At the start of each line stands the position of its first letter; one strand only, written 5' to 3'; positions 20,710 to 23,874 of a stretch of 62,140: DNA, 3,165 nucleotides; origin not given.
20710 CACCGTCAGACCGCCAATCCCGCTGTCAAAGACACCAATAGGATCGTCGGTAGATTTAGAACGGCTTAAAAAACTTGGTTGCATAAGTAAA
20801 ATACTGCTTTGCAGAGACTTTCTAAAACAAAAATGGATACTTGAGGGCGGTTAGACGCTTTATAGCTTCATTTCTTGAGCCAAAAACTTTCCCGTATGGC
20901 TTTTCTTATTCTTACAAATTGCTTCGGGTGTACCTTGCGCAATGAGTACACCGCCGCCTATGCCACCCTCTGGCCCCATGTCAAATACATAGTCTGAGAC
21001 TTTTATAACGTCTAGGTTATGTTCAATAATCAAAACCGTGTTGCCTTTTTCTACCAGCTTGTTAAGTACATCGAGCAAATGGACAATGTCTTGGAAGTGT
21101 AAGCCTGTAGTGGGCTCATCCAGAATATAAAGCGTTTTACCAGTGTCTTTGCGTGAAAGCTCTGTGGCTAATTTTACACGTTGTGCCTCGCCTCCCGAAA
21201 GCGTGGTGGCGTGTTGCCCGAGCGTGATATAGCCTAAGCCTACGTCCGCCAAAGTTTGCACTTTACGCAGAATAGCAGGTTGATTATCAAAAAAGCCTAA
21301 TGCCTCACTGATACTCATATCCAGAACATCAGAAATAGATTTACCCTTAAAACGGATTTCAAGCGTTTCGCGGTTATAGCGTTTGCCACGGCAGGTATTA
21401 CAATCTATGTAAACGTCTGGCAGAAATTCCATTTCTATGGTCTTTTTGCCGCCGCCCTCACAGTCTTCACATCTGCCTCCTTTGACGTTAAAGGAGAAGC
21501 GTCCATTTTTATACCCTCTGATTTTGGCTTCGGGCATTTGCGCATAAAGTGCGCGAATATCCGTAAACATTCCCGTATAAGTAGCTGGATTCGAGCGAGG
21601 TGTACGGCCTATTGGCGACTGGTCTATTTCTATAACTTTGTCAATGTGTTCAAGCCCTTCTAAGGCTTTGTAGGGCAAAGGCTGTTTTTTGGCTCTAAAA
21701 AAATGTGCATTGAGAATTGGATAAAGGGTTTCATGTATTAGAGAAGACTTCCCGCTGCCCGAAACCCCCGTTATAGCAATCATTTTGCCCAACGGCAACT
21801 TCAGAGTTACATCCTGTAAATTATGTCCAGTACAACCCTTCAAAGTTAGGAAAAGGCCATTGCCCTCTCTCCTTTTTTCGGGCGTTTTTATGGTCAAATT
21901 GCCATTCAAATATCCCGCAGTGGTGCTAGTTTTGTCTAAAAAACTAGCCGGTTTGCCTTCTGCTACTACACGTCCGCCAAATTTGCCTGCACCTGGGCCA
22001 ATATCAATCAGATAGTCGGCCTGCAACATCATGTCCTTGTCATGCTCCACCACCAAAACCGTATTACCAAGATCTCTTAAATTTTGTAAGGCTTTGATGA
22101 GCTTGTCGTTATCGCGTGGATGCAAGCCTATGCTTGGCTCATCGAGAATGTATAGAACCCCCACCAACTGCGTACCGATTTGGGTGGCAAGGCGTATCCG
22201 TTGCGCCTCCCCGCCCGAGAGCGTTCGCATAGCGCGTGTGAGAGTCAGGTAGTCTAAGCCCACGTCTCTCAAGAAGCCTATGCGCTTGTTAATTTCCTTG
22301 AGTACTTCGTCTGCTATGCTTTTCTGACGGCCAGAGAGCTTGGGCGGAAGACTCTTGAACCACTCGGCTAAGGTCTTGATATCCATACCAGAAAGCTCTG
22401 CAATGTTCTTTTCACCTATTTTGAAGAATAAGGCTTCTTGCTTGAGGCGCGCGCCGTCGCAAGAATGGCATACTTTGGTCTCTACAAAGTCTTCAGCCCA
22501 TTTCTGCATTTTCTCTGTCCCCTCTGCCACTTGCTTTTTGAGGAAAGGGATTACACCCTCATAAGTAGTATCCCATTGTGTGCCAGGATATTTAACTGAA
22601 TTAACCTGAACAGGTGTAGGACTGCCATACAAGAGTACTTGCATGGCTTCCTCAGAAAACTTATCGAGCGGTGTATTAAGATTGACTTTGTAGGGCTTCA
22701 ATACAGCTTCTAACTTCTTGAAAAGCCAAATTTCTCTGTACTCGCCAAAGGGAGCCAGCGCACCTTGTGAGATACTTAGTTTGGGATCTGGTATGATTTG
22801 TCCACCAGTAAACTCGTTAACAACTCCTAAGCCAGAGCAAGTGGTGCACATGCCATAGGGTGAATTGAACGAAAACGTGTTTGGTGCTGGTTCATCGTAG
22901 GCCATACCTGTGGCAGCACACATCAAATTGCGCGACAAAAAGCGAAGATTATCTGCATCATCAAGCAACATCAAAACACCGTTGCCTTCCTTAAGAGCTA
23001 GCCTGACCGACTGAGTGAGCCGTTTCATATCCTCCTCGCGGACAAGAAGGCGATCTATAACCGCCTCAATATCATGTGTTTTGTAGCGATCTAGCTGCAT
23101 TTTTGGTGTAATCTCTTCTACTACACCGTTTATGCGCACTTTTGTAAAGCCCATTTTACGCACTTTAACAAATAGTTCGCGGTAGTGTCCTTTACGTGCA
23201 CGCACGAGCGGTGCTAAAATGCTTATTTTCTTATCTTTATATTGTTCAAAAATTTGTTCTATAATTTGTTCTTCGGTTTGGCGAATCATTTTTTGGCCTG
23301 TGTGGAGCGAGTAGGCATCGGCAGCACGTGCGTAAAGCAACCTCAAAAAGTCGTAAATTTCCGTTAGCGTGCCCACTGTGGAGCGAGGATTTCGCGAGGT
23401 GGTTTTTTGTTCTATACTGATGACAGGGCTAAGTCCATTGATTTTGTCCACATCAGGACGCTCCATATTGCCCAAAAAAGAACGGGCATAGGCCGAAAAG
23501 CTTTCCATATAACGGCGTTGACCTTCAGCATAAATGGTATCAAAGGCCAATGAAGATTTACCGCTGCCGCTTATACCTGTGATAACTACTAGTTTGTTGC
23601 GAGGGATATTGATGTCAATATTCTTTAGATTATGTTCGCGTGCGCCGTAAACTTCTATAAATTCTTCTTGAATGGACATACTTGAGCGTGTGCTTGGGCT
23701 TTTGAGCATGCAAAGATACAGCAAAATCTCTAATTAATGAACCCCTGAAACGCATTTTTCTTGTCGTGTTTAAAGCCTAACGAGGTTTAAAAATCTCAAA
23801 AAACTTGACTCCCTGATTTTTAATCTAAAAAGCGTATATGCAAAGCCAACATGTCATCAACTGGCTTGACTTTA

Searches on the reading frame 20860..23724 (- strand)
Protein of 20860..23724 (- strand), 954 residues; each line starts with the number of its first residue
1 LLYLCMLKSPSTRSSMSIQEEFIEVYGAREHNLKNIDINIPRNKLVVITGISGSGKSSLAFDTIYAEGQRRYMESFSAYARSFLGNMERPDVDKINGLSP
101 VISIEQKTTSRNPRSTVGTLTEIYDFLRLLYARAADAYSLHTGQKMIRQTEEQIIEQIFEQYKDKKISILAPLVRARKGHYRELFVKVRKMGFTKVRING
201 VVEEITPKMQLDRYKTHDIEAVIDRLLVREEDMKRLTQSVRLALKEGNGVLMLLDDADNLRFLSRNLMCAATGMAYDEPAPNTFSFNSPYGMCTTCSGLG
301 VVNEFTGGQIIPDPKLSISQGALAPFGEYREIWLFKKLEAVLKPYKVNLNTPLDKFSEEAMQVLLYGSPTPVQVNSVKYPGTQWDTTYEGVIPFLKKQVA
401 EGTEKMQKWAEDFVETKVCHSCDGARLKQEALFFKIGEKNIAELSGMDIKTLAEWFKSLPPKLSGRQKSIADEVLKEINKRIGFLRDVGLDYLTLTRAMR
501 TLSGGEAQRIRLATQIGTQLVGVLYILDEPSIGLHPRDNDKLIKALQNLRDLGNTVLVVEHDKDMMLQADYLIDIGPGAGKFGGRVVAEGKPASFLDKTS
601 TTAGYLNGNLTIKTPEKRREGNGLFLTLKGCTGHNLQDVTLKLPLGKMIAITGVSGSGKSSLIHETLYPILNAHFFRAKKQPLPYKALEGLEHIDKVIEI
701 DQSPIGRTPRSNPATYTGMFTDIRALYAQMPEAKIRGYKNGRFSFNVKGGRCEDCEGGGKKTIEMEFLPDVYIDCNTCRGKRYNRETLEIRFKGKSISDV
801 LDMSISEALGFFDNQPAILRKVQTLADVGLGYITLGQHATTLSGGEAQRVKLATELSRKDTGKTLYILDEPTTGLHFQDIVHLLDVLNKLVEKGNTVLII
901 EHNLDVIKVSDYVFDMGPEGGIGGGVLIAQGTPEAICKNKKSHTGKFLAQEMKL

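Call 8: search_protein_families(library=pfam, proteins=[window:20860-23724:-], max_evalue=0.001)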
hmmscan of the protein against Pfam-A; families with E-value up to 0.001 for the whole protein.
window:20860-23724:- (954 aa): 14 families
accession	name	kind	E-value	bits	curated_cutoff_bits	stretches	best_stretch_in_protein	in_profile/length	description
PF17760.6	UvrA_inter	-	4.7e-33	113.8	23.3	1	149-253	1-105/109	UvrA interaction domain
PF17755.6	UvrA_DNA-bind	-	2.7e-22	79.6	23.2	1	310-411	5-109/110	UvrA DNA-binding domain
PF00005.33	ABC_tran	-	1.1e-21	78.4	25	2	830-873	97-137/137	ABC transporter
PF02463.25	SMC_N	-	1.1e-12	48.3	40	0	208-575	98-211/220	RecF/RecN/SMC N terminal domain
PF13191.12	AAA_16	-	6.1e-09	37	32.6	0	41-270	22-154/167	AAA ATPase domain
PF20703.3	nSTAND1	-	1.1e-08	35.6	27.1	0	21-61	11-51/379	Novel STAND NTPase 1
PF13555.12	AAA_29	-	1.3e-07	31.7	27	0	638-663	14-39/61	P-loop containing region of AAA domain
PF13304.12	AAA_21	-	1.7e-06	28.8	27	0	848-899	243-295/304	AAA domain, putative AbiEii toxin, Type IV TA system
PF13175.12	AAA_15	-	1.4e-05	25.3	32.1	0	523-555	330-362/374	AAA ATPase domain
PF03193.22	RsgA_GTPase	-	4e-05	23.9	30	0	628-665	89-125/174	RsgA GTPase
PF20720.3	nSTAND3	-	5e-05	23.5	27.2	0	42-65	16-39/155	Novel STAND NTPase 3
PF13401.12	AAA_22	-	8.1e-05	23.4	27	0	647-666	6-25/130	AAA domain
PF25201.1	nSTAND6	-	0.00035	21.1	27.7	0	635-665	7-37/148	Novel STAND NTPase 6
PF13481.12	AAA_25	-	0.00036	20.6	27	0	39-63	29-53/195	AAA domain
